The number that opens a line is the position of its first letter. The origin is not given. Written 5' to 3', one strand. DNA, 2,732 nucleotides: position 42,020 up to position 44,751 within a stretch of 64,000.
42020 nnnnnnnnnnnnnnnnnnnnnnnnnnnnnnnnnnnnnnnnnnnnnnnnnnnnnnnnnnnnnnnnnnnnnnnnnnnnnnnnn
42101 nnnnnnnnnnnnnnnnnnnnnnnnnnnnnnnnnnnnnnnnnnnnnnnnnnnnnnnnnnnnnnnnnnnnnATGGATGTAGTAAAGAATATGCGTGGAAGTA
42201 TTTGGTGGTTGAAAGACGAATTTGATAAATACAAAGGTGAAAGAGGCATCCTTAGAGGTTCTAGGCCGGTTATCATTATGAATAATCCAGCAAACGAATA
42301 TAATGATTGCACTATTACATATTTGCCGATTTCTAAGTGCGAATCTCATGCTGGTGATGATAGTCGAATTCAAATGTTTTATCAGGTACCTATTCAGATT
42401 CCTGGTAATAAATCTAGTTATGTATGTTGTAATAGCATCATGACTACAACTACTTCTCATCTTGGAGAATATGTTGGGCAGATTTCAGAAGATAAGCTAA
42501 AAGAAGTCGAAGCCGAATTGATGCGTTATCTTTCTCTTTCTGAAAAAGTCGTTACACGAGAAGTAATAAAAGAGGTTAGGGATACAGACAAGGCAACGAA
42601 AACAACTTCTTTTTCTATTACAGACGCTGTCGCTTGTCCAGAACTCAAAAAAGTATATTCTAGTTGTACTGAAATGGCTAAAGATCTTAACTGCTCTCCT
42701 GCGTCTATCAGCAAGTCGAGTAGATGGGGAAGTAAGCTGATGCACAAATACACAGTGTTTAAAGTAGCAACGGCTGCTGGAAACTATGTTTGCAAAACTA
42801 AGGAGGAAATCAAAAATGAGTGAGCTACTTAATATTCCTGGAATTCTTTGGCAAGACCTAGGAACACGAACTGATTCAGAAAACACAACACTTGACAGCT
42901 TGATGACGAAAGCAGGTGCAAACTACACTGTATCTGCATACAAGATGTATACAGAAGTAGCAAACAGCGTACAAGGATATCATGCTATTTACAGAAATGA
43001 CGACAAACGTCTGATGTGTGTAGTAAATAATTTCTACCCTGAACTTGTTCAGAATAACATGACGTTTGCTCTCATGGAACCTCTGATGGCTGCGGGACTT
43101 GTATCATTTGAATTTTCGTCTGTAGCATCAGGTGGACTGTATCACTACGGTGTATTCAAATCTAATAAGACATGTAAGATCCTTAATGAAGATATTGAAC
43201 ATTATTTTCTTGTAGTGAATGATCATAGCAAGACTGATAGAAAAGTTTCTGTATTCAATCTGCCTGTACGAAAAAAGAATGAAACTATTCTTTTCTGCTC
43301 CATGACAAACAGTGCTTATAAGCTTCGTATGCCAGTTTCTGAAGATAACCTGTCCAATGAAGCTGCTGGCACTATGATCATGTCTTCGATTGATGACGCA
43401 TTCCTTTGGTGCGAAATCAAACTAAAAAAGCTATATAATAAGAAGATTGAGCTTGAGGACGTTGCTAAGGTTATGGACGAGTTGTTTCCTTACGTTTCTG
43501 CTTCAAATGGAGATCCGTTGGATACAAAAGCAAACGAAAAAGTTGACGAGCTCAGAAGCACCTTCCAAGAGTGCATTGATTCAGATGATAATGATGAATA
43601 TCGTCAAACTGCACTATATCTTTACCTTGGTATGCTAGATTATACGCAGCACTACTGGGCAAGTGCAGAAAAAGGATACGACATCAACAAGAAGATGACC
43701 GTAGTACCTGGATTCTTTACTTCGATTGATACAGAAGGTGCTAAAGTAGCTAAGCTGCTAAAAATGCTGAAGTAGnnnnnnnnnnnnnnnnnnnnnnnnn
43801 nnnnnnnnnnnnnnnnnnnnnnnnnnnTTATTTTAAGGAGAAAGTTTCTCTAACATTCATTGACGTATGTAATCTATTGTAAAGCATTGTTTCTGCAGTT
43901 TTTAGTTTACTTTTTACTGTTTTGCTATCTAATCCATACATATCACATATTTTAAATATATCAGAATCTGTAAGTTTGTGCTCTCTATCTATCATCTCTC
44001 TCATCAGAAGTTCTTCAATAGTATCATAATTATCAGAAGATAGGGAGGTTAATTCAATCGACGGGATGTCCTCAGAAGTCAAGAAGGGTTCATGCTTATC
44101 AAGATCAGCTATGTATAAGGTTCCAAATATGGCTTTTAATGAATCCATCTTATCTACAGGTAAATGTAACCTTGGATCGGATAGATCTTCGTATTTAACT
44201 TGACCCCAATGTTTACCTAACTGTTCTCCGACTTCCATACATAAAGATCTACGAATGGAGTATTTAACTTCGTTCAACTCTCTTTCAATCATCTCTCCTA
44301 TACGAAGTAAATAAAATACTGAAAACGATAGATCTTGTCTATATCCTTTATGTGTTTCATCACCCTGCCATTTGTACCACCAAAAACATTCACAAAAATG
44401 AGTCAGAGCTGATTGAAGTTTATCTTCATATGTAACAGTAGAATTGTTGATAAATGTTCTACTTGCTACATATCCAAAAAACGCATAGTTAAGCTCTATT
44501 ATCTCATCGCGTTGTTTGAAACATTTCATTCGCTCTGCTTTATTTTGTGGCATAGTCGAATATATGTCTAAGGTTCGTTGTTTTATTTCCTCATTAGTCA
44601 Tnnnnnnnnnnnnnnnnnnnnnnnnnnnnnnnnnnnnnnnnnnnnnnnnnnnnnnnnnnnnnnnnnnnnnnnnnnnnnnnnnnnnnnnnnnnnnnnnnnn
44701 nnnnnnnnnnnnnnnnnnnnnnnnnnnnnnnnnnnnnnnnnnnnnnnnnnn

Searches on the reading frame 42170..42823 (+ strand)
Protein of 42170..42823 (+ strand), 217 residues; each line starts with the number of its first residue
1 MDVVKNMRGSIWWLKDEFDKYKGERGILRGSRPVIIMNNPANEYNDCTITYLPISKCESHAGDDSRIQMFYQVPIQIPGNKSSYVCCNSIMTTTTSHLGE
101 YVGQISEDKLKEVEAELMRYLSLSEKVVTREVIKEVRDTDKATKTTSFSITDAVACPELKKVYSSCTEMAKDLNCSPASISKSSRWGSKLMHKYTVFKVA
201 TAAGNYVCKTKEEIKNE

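Call 8: search_protein_families(library=pfam, proteins=[window:42170-42823:+], max_evalue=0.01)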
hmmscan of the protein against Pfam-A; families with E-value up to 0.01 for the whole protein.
window:42170-42823:+ (217 aa): 2 families
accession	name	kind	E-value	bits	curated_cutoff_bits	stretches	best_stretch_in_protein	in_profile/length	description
PF02452.23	PemK_toxin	-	8.7e-10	39.2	23.1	1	8-120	2-108/109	PemK-like, MazF-like toxin of type II toxin-antitoxin system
PF07453.19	NUMOD1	-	0.00042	20.9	22.8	1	160-182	13-35/37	NUMOD1 domain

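Call 35: search_protein_families(library=phrogs, proteins=[window:42170-42823:+], max_evalue=0.001)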
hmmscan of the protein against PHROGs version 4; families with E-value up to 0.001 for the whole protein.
window:42170-42823:+ (217 aa): 1 family
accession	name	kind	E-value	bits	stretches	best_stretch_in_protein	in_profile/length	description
phrog_1936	-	moron, auxiliary metabolic gene and host takeover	1.1e-13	52.5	1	7-142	10-140/188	MazF-like growth inhibitor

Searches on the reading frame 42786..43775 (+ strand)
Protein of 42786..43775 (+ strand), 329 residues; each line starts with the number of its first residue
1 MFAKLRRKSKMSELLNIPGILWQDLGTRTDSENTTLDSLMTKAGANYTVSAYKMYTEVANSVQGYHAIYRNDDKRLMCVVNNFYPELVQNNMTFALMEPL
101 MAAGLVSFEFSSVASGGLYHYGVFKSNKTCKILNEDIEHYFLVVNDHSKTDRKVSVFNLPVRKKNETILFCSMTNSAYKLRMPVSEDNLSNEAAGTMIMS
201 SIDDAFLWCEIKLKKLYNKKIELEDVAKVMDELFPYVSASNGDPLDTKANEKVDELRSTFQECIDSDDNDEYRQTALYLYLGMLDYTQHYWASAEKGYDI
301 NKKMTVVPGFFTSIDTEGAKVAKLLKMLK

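Call 8: search_protein_families(library=pfam, proteins=[window:42786-43775:+], max_evalue=0.01)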
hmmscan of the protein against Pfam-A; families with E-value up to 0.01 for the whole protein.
window:42786-43775:+ (329 aa): 1 family
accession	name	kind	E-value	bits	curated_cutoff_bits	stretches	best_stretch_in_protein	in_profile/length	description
PF06067.16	DUF932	-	0.0098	16.1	23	0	86-292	10-211/227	Domain of unknown function (DUF932)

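Call 35: search_protein_families(library=phrogs, proteins=[window:42786-43775:+], max_evalue=0.001)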
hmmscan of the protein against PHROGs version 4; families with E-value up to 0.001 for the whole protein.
window:42786-43775:+ (329 aa): 1 family
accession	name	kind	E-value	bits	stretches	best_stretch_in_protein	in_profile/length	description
phrog_1221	-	unknown function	1.2e-12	48.6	1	22-296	37-315/355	-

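Call 95: search_protein_families(library=ncbifam, proteins=[window:42786-43772:+], max_evalue=0.05)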
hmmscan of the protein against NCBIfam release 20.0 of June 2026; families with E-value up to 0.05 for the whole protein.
window:42786-43772:+ (329 aa): 1 family
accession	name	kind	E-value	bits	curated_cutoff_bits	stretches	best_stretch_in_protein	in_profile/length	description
TIGR03299.1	LGT_TIGR03299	subfamily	6.4e-12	45.3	110.7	1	22-294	11-285/312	phage/plasmid-like protein TIGR03299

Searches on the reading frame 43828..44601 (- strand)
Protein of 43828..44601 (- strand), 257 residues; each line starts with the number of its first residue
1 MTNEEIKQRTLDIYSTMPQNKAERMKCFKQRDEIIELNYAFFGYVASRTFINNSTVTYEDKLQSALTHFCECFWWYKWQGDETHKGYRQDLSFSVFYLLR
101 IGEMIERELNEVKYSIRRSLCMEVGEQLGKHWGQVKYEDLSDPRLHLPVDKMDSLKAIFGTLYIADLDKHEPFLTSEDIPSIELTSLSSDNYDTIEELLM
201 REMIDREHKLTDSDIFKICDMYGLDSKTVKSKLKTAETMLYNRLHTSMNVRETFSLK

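Call 8: search_protein_families(library=pfam, proteins=[window:43828-44601:-], max_evalue=0.01)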
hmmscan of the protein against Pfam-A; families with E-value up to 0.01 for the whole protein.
window:43828-44601:- (257 aa): 0 families

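Call 16: find_related_loci(query=window:43828-44601:-, collection=viral_contigs, flank=6000)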
Query window:43828-44601:- (257 aa) in viral_contigs; peptide patterns used: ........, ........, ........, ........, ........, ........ (x = any residue, [..] = any of these).
73 stretches matched a pattern; 34 encode a relative of the query (tblastn E <= 1e-3); 33 distinct loci.
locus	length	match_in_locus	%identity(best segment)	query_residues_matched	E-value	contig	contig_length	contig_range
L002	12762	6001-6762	70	1-254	2e-124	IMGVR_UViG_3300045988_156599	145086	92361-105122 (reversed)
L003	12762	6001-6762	70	1-254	2e-124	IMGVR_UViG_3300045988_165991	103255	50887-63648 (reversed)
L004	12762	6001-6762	70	1-254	1e-124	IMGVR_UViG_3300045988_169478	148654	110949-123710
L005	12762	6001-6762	70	1-254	3e-124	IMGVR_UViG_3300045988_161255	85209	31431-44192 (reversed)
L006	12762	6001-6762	70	1-254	2e-124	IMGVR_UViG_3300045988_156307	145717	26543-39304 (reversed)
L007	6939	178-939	70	1-254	2e-124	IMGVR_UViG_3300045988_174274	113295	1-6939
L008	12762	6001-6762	70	1-254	3e-124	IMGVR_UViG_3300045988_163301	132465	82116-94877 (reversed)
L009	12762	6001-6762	70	1-254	7e-124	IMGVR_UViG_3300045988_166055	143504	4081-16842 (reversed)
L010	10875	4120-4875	67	3-254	7e-115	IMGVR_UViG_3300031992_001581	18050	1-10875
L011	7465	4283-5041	65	3-255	4e-113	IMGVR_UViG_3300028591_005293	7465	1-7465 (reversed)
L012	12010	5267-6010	65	2-250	8e-112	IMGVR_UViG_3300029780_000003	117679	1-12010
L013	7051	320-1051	66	6-254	4e-112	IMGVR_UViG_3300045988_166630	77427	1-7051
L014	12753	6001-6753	63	2-254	5e-109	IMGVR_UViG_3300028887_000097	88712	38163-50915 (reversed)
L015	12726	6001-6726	64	6-250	3e-105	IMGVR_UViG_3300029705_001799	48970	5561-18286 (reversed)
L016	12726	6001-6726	64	6-250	3e-105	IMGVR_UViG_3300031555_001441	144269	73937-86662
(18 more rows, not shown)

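Call 35: search_protein_families(library=phrogs, proteins=[window:43828-44601:-], max_evalue=0.001)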
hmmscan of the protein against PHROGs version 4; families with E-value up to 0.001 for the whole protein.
window:43828-44601:- (257 aa): 0 families

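Call 41: find_related_loci(query=A1, collection=metagenome_contigs, flank=3500)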
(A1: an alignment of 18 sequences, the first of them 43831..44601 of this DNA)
Query A1 (257 aa) in metagenome_contigs; peptide patterns used: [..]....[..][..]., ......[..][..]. (x = any residue, [..] = any of these).
339 stretches matched a pattern; 129 encode a relative of the query (tblastn E <= 1e-3); the best 80 are kept; 80 distinct loci.
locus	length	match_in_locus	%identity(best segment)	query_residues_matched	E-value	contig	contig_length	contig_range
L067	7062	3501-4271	100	1-257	5e-177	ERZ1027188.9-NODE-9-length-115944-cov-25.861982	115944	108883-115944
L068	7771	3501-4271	99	1-257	2e-176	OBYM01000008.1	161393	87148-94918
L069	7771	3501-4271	99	1-257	3e-176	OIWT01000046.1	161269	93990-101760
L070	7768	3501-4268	96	1-256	2e-172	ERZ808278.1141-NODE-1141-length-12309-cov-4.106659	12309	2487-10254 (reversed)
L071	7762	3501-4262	70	1-254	2e-124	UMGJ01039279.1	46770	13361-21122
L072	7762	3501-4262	70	1-254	2e-124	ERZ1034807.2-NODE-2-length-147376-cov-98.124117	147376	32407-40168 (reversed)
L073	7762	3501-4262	70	1-254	4e-124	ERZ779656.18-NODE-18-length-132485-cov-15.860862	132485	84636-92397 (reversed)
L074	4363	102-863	70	1-254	4e-124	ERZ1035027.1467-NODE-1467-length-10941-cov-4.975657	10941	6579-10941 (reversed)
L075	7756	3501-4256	67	3-254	9e-115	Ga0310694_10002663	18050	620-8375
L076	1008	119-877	67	3-255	3e-125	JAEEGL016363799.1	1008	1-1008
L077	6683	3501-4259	65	3-255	5e-113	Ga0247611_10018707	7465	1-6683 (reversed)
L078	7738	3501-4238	65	2-248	7e-112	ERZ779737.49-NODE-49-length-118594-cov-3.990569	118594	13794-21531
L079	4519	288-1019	66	6-254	2e-112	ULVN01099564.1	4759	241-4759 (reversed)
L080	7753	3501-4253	63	2-254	5e-109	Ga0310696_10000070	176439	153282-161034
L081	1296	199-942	65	2-249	1e-117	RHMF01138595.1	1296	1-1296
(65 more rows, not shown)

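Call 42: search_solved_structures(query=A1, max_evalue=10, show_alignments=2)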
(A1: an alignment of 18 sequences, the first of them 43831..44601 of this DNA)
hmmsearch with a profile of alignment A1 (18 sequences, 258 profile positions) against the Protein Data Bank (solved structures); distinct sequences matched with E-value up to 10: 13.
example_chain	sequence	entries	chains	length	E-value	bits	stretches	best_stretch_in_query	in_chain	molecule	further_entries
9g7u_A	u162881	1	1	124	0.16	14.7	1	89-130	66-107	LD36051p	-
8e0b_A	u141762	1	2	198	0.19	14.4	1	157-226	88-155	Sar1bT39N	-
8e0a_A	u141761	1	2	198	0.19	14.4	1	157-226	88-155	GTP-binding protein SAR1b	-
2fmx_A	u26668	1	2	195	0.2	14.4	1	157-226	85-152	GTP-binding protein SAR1b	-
1f6b_A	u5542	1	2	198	0.2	14.3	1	157-226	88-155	SAR1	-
2fa9_A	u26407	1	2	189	0.22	14.2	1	158-226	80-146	GTP-binding protein SAR1b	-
9g7l_A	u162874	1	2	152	0.23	14.1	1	89-130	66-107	LD36051p,LD02331p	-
8e0c_A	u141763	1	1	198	0.23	14.1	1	158-226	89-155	GTP-binding protein SAR1b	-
8e0d_A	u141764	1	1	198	0.27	13.9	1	157-226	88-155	GTP-binding protein SAR1b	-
8dzo_A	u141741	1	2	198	1.3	11.7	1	158-226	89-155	GTP-binding protein SAR1a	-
8dzm_A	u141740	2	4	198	1.3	11.7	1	158-226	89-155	GTP-binding protein SAR1a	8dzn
8dzt_A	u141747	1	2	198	1.3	11.7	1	158-226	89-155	GTP-binding protein SAR1a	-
2gao_A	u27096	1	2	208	1.4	11.6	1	158-226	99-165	GTP-binding protein SAR1a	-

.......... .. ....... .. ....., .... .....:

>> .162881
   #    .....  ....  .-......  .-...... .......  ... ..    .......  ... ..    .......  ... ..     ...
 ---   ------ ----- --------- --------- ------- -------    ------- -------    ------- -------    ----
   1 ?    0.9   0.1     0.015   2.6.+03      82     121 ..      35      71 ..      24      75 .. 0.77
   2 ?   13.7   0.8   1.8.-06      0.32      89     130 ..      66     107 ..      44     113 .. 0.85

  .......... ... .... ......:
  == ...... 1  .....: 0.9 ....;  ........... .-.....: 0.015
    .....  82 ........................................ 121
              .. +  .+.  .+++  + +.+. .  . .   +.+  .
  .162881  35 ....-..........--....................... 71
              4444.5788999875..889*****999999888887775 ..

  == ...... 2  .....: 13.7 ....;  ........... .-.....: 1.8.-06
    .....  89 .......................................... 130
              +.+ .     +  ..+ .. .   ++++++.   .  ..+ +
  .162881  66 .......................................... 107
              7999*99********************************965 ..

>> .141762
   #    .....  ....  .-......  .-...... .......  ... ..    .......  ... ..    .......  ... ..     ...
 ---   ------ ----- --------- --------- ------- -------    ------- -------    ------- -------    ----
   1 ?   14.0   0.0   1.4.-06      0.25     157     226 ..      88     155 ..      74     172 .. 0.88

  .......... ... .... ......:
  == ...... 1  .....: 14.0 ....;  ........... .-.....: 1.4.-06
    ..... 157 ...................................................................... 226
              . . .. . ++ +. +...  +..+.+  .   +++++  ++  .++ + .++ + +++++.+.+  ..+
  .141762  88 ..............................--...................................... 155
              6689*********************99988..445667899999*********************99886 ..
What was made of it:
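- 43828..44601 (-): Divergent early gene (257 aa) with a sigma-factor-like predicted fold. No Pfam, PHROG or PDB-sequence hit (calls 8, 35, 42).
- On Sigma-70-family sigma factor (the neighbouring 257-aa protein): A profile search of PDB sequences found no sigma factor (call 42).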

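Call 54: find_homologous_proteins(query=window:43831-44601:-, max_evalue=0.001)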
Query window:43831-44601:- (257 aa): 684 proteins with E <= 0.001 among 832 candidates; the best 120 are listed.
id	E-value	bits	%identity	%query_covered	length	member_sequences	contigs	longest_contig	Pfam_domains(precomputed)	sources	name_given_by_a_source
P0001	4.9e-169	578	99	100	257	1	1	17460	-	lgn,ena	-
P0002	8.5e-169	577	99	100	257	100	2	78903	-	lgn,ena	-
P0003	2.3e-168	576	98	100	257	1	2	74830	-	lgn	-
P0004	3.0e-121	422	71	99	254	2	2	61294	-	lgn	-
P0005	1.2e-120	420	71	99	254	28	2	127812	-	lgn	-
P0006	4.8e-120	418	70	99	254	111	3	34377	-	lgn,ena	-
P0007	1.2e-118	413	70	99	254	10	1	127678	-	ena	-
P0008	1.9e-118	412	70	99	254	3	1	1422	-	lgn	-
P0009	6.3e-118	411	70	99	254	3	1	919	-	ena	-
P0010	3.9e-109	382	68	98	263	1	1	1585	-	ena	-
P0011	2.3e-108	379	67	98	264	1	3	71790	-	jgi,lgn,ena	-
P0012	4.1e-108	379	67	98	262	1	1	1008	-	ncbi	-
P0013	4.2e-108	378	65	98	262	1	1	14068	-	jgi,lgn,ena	-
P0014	5.9e-107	375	65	97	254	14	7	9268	-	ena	-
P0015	1.9e-106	373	65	97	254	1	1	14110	-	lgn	-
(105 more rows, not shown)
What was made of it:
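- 43828..44601 (-): At least 684 metagenomic homologues, all unannotated (call 54).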

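Call 59: search_protein_families(library=pfam, proteins=[L002:3321-4469:-, L002:2150-3334:-, L002:1573-2166:-, L002:203-1576:-, L015:4268-5146:-, L015:3150-4262:-, L015:2540-3163:-, L015:1191-2543:-, L014:3112-4029:-, L014:1900-3108:-], max_evalue=0.01)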
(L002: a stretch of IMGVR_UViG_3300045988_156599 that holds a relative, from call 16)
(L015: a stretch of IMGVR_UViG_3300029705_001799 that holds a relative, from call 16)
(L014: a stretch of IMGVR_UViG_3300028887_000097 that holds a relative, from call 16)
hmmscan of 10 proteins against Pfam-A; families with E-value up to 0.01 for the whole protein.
L002:3321-4469:- (382 aa): 0 families

L002:2150-3334:- (394 aa): 1 family
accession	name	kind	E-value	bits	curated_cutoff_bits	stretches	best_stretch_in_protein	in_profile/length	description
PF21690.3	MJ1010-like_2nd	-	0.0053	17.5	27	0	20-67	27-68/91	Uncharacterized ATP-binding protein MJ1010-like, C-terminal domain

L002:1573-2166:- (197 aa): 0 families

L002:203-1576:- (457 aa): 4 families
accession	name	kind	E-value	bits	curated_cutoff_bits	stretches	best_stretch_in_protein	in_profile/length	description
PF03796.21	DnaB_C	-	6.7e-20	72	27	1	151-387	2-241/255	DnaB-like helicase C terminal domain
PF13481.12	AAA_25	-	3.1e-11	43.7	27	1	155-329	19-192/195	AAA domain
PF06745.19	ATPase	-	3e-05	24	26.6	1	151-333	1-170/231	KaiC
PF16836.11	PSY3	-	0.0035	17.4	25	0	237-323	100-168/215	Shu complex component Psy3, DNA-binding description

L015:4268-5146:- (292 aa): 0 families

L015:3150-4262:- (370 aa): 0 families

L015:2540-3163:- (207 aa): 0 families

L015:1191-2543:- (450 aa): 6 families
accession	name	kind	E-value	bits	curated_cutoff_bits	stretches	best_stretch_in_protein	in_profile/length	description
PF03796.21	DnaB_C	-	1.4e-19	71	27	1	151-338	2-188/255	DnaB-like helicase C terminal domain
PF13481.12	AAA_25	-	9.5e-12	45.4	27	1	154-330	18-193/195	AAA domain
PF06745.19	ATPase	-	1.3e-06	28.4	26.6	1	151-332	1-169/231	KaiC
PF08423.17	Rad51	-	0.0036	17.1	22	0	150-245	7-95/244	Rad51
PF01637.24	ATPase_2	-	0.0043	17.3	33.2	0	170-301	20-132/225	ATPase domain predominantly from Archaea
PF16836.11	PSY3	-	0.0081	16.2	25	0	279-323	129-168/215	Shu complex component Psy3, DNA-binding description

L014:3112-4029:- (305 aa): 0 families

L014:1900-3108:- (402 aa): 0 families

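Call 63: predict_structure(alignment_id=A3)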
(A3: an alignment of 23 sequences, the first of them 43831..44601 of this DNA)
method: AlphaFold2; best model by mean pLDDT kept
length: 257 residues; sequences in the alignment: 23
mean_pLDDT: 78.1   pTM: 0.45
mean pLDDT of the five models: 78.1, 76.9, 76.1, 69.9, 67.9
residues with pLDDT >= 90: 59; 70-90: 142; 50-70: 26; < 50: 30
segments of 3 or more residues with pLDDT < 50: 161-189
pLDDT, mean of each block of 10 residues (from residue 1): 90 93 92 94 81 71 88 87 78 84 73 69 90 85 85 72 38 38 43 81 87 89 86 91 81 59
secondary structure, 60 per line:
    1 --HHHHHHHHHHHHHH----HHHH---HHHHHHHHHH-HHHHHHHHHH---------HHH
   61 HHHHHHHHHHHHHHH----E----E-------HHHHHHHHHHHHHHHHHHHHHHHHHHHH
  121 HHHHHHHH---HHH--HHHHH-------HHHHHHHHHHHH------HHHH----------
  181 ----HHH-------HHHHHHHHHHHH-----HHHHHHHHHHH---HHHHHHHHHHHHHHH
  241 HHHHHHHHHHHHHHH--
elements in order: H3-16 H21-24 H28-37 H39-48 H58-75 H93-128 H137-141 H149-160 H167-170 H195-206 H212-222 H226-255
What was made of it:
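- On Sigma-70-family sigma factor (the neighbouring 257-aa protein): AF2 pLDDT 78 with a disordered linker at residues 161-189 (call 63).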

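Call 67: fold_search(model_id=the predicted structure, library=pdb)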
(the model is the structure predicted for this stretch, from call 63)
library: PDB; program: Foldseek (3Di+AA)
matches with E <= 10: 77; with E <= 0.001: 0
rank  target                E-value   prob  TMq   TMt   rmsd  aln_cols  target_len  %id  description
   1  9a7s_A                1.4e-03  1.00  0.29  0.30  19.9       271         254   13  Integrative model of RPSD-RPOB by crosslinking MS and deep learning (released 2024-09-18)
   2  9uma_F                7.9e-03  0.97  0.26  0.20  24.4       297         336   14  CryoEM structure of T.thermophilus transcription initiation complex bound to Gp4A-C, -1 dA in the template DNA strand (released 2025-10-22)
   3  9ujl_F                1.3e-02  0.95  0.26  0.20  24.3       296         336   14  CryoEM structure of the T.thermophilus transcription initiation complex in the presence of Ap4A (released 2025-10-22)
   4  9uko_F                1.5e-02  0.96  0.24  0.19  24.1       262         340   14  CryoEM structure of the T.thermophilus transcription initiation complex bound to Ap4A-C, -1 dA in the template DNA str (released 2025-10-22)
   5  4g7h_F                1.6e-02  0.94  0.26  0.20  24.7       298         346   14  Crystal structure of Thermus thermophilus transcription initiation complex (released 2012-10-31)
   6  4mq9_F                1.9e-02  0.96  0.26  0.20  22.6       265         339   15  Crystal structure of Thermus thermophilus RNA polymerase holoenzyme in complex with GE23077 (released 2014-05-07)
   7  9ujk_F                2.0e-02  0.89  0.24  0.19  24.9       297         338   15  CryoEM structure of the T.thermophilus transcription initiation complex in the presence of ATP (released 2025-10-22)
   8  5e18_F                2.6e-02  0.95  0.26  0.20  22.9       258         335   16  T. thermophilus transcription initiation complex having a YYY discriminator sequence and a nontemplate-strand length c (released 2016-03-09)
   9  9uks_F                2.8e-02  0.94  0.26  0.20  23.8       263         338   14  CryoEM structure of the T.thermophilus transcription initiation complex in the presence of Gp4A, -1 dA in the template (released 2025-10-22)
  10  4g7h_P                5.1e-02  0.90  0.26  0.20  22.9       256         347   14  Crystal structure of Thermus thermophilus transcription initiation complex (released 2012-10-31)
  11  7mke_L                8.3e-02  0.84  0.25  0.15  23.7       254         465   13  Cryo-EM structure of Escherichia coli RNA polymerase bound to lambda PR promoter DNA (class 2) (released 2021-09-29)
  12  6pfv_G                1.8e-01  0.72  0.25  0.28  18.0       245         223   15  Structure of S. venezuelae RisG-WhiG-c-di-GMP complex: orthorhombic crystal form (released 2019-11-13)
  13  8ftd_L                1.8e-01  0.69  0.25  0.15  24.0       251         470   16  Structure of Escherichia coli CedA in complex with transcription initiation complex (released 2024-01-10)
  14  1iw7_F                2.0e-01  0.63  0.25  0.19  23.3       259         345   12  Crystal structure of the RNA polymerase holoenzyme from Thermus thermophilus at 2.6A resolution (released 2002-06-26)
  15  9wsf_A                2.1e-01  0.77  0.29  0.33  20.1       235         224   14  Crystal structure of Sigma28/FlgM complex from Pseudomonas aeruginosa at 1.95 Angstrom resolution (released 2026-02-25)
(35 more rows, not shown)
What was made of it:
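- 43828..44601 (-): AF2 model pLDDT 78; the top Foldseek PDB hits are sigma factors (SigD model, T. thermophilus sigma-A, sigma-28, WhiG), best E 1.4e-3 (calls 63, 67).
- On Sigma-70-family sigma factor (the neighbouring 257-aa protein): 21 of the 21 best Foldseek PDB hits are sigma factors or holoenzymes that contain them, but the best E is 1.4e-3 and TM about 0.3 (call 67).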

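Call 95: search_protein_families(library=ncbifam, proteins=[window:43831-44601:-], max_evalue=0.05)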
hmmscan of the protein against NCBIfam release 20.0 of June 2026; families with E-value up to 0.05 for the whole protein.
window:43831-44601:- (257 aa): 1 family
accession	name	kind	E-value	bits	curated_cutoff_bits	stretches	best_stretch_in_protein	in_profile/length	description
NF047469.2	UVExpRegProtLA1448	equivalog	0.015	15.4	100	1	211-241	46-77/77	LA_1448 family UV-C exposure upregulated protein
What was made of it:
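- On Iteron-type replication origin: The three proteins encoded just downstream have no informative family hit (calls 8, 35, 59, 95).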

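Call 97: find_related_loci(query=A3, collection=genome_contigs, flank=3000)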
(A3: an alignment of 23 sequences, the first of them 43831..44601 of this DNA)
Query A3 (257 aa) in genome_contigs; peptide patterns used: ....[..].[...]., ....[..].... (x = any residue, [..] = any of these).
21 stretches matched a pattern; 2 encode a relative of the query (tblastn E <= 1e-3); 2 distinct loci.
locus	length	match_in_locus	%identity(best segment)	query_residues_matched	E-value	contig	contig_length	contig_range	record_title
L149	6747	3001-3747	57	3-254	5e-98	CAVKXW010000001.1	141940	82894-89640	Bacteroidaceae bacterium isolate H07688-L1_cleanbin_000003 genome assembly, contig: Spades_H07688-L1_contig_2, whole gen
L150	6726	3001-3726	56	3-244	1e-93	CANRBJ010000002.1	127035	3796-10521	MAG: uncultured Clostridia bacterium isolate Lapin-028__bin94 genome assembly, contig: Lapin-028__NODE_77_length_127035_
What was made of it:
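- Tried and rejected: Host assignment through GTDB genomes gave only two mis-binned MAG contigs with conflicting labels, Bacteroidaceae and Clostridia (call 97).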
